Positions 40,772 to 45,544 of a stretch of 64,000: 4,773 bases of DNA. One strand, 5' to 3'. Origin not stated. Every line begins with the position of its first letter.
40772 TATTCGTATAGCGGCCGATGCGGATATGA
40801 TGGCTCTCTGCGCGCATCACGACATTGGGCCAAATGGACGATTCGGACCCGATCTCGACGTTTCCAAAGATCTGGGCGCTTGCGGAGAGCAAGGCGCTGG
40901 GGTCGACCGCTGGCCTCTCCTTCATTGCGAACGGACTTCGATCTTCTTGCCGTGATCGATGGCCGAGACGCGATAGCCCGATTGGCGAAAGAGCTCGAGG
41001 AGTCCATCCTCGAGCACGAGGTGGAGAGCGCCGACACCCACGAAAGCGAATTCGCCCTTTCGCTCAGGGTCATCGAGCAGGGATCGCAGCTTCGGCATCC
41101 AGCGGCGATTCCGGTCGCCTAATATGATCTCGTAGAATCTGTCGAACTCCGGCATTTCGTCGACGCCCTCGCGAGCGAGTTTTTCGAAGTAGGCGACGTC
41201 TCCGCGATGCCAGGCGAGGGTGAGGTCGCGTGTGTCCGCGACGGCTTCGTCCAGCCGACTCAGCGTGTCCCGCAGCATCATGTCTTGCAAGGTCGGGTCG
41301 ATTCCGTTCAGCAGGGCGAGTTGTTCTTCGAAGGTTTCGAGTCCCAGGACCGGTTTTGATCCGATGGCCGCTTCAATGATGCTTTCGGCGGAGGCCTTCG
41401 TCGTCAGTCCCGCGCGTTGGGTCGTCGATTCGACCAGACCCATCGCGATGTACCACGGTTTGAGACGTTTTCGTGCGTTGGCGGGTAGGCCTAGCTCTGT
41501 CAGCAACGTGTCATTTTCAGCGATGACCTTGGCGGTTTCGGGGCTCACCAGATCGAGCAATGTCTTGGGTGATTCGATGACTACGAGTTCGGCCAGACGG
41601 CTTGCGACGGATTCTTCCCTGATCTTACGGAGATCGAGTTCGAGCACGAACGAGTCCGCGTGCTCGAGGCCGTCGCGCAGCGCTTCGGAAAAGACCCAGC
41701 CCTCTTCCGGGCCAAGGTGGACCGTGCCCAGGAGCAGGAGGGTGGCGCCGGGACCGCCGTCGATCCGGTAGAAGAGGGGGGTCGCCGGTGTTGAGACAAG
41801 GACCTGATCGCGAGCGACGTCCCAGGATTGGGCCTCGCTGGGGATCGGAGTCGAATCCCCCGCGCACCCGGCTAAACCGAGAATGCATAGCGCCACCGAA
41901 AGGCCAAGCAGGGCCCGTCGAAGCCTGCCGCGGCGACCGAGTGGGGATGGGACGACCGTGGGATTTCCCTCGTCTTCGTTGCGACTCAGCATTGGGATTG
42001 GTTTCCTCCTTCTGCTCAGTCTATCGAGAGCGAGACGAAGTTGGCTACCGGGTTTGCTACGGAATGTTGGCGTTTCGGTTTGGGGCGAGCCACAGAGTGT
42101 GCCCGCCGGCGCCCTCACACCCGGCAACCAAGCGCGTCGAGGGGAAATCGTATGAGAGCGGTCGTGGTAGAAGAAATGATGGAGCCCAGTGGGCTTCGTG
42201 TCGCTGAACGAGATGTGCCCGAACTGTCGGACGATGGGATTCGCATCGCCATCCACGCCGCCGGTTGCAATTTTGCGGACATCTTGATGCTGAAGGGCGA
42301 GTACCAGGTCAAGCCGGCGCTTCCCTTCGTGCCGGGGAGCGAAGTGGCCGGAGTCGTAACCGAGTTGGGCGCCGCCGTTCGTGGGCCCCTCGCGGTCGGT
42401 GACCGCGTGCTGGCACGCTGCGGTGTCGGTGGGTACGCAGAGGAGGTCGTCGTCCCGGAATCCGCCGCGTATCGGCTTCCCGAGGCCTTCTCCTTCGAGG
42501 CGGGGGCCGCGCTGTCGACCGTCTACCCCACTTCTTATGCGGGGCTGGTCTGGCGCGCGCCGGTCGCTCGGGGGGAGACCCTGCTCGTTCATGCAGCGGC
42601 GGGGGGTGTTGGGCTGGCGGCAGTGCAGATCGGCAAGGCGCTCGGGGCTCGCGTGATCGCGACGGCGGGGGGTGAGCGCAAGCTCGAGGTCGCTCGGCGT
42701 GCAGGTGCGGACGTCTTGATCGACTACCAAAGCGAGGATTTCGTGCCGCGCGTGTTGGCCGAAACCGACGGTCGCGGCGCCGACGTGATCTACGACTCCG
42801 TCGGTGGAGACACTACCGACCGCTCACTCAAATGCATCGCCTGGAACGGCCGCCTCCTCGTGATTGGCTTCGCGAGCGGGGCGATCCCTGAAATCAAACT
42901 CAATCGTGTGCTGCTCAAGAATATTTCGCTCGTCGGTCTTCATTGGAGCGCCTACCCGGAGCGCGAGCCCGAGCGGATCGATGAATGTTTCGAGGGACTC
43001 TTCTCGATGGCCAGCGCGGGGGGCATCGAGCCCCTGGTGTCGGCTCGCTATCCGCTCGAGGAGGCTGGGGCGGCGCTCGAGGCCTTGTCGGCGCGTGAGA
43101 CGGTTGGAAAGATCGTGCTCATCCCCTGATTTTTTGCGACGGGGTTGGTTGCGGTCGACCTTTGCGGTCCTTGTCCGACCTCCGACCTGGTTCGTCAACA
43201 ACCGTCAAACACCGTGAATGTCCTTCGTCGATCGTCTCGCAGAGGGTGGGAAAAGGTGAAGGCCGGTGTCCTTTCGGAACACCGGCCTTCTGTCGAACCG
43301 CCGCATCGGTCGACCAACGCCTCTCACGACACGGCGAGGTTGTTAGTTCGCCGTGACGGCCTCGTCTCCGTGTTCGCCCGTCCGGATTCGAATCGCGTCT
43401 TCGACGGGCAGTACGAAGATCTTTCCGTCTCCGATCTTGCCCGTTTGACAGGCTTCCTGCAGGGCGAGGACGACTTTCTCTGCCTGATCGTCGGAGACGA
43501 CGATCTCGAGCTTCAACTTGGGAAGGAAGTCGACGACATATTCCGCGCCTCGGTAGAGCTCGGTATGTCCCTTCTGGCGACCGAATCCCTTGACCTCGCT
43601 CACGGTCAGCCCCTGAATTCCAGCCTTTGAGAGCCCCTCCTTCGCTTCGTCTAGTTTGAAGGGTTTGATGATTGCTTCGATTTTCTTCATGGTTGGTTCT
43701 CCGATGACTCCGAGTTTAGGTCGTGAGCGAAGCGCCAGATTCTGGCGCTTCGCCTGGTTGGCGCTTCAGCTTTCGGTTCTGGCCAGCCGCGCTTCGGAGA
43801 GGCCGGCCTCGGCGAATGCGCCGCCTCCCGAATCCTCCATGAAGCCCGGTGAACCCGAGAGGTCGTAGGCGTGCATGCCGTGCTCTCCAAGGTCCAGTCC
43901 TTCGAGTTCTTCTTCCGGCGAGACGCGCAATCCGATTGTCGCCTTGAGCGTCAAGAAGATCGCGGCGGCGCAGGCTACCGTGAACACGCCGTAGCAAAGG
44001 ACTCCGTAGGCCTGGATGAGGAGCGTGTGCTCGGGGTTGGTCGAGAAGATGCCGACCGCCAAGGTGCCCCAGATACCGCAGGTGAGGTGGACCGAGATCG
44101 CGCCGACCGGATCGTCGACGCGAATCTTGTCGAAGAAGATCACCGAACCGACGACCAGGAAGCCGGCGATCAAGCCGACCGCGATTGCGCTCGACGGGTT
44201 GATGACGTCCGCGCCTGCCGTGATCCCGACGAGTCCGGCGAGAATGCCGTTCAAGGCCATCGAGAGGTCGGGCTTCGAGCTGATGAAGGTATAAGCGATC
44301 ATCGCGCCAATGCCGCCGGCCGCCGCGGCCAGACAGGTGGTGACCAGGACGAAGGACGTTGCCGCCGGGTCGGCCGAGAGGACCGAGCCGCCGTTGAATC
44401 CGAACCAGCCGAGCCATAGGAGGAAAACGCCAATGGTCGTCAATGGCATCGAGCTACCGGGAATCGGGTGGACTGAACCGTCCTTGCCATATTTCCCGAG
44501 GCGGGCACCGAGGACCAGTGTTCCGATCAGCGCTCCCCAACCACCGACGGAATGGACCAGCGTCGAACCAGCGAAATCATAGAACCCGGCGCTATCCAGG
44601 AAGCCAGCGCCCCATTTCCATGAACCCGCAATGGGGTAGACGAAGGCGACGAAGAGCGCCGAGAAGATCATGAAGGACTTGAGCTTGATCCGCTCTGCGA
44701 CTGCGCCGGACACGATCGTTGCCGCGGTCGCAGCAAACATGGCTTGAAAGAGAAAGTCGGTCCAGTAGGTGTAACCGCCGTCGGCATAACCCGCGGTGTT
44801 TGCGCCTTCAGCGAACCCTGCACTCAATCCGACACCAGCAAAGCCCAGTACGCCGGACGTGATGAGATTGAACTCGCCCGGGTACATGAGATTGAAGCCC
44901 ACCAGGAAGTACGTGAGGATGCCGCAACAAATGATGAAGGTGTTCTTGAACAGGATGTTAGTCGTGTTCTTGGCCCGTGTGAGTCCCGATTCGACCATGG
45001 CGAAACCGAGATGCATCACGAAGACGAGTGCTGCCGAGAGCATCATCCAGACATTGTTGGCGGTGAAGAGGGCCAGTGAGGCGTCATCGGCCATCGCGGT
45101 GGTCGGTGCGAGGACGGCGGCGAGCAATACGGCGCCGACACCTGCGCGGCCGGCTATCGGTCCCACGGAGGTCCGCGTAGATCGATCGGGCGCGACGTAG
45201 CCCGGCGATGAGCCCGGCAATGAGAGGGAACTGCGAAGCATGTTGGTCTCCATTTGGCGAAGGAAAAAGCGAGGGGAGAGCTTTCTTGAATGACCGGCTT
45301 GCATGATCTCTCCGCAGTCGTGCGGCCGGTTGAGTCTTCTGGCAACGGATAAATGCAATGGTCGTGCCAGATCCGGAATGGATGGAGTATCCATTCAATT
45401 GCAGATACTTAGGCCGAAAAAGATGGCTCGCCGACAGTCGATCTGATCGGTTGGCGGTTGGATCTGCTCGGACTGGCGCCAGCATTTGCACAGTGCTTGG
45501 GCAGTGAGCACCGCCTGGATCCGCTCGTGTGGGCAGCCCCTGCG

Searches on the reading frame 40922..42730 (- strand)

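Call 16: search_protein_families(library=pfam, proteins=[window:40922-42730:-], max_evalue=0.001)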
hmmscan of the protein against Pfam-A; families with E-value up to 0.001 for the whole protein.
window:40922-42730:- (602 aa): 1 family
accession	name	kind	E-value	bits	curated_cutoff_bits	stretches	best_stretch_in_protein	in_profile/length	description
PF01963.22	TraB_PrgY_gumN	-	2.8e-49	168.8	26.8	1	320-589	2-262/263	TraB/PrgY/gumN family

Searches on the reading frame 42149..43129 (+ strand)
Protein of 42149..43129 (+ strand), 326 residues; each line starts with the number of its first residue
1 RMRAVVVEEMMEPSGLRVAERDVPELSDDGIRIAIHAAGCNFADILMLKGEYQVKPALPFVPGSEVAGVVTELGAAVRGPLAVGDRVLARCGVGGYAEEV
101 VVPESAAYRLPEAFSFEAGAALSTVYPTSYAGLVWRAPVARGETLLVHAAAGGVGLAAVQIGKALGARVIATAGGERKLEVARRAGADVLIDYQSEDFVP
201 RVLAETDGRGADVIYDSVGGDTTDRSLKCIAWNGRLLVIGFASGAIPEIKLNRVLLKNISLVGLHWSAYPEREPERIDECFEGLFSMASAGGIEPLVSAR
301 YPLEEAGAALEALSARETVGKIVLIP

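Call 16: search_protein_families(library=pfam, proteins=[window:42149-43129:+], max_evalue=0.001)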
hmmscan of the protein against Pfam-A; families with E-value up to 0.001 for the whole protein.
window:42149-43129:+ (326 aa): 3 families
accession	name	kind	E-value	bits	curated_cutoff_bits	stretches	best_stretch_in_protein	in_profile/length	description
PF00107.32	ADH_zinc_N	-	7.1e-32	110.5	31.8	1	153-278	1-125/129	Zinc-binding dehydrogenase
PF13602.12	ADH_zinc_N_2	-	9.7e-23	82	27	1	186-324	2-134/134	Zinc-binding dehydrogenase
PF08240.17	ADH_N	-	1e-15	58.3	23.5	1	28-112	2-104/104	Alcohol dehydrogenase GroES-like domain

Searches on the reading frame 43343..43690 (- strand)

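Call 16: search_protein_families(library=pfam, proteins=[window:43343-43690:-], max_evalue=0.001)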
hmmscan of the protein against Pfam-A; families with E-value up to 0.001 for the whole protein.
window:43343-43690:- (115 aa): 1 family
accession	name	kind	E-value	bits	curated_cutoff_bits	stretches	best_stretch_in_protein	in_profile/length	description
PF00543.27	P-II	-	5.5e-35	120.2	25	1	1-106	1-102/102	Nitrogen regulatory protein P-II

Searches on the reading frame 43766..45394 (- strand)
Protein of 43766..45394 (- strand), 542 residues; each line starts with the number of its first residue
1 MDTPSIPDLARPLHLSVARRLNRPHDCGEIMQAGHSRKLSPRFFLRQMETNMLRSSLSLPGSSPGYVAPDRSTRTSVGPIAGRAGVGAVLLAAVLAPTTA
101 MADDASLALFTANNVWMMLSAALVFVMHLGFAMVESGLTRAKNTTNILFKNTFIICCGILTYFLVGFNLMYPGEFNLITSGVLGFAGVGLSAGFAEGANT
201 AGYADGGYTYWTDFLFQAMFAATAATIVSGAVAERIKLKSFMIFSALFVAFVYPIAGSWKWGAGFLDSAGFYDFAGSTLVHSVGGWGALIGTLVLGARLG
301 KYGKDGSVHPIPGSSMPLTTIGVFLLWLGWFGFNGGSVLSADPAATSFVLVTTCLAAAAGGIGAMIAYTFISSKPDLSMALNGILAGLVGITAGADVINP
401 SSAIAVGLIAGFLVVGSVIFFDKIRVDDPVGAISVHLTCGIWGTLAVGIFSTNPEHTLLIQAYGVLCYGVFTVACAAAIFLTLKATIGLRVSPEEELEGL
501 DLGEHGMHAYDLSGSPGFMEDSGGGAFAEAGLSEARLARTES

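Call 16: search_protein_families(library=pfam, proteins=[window:43766-45394:-], max_evalue=0.001)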
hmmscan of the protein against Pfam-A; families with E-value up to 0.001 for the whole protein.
window:43766-45394:- (542 aa): 1 family
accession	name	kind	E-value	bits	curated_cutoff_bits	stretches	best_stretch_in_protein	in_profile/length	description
PF00909.26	Ammonium_transp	-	1.2e-109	367.2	23.2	1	115-510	1-399/399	Ammonium Transporter Family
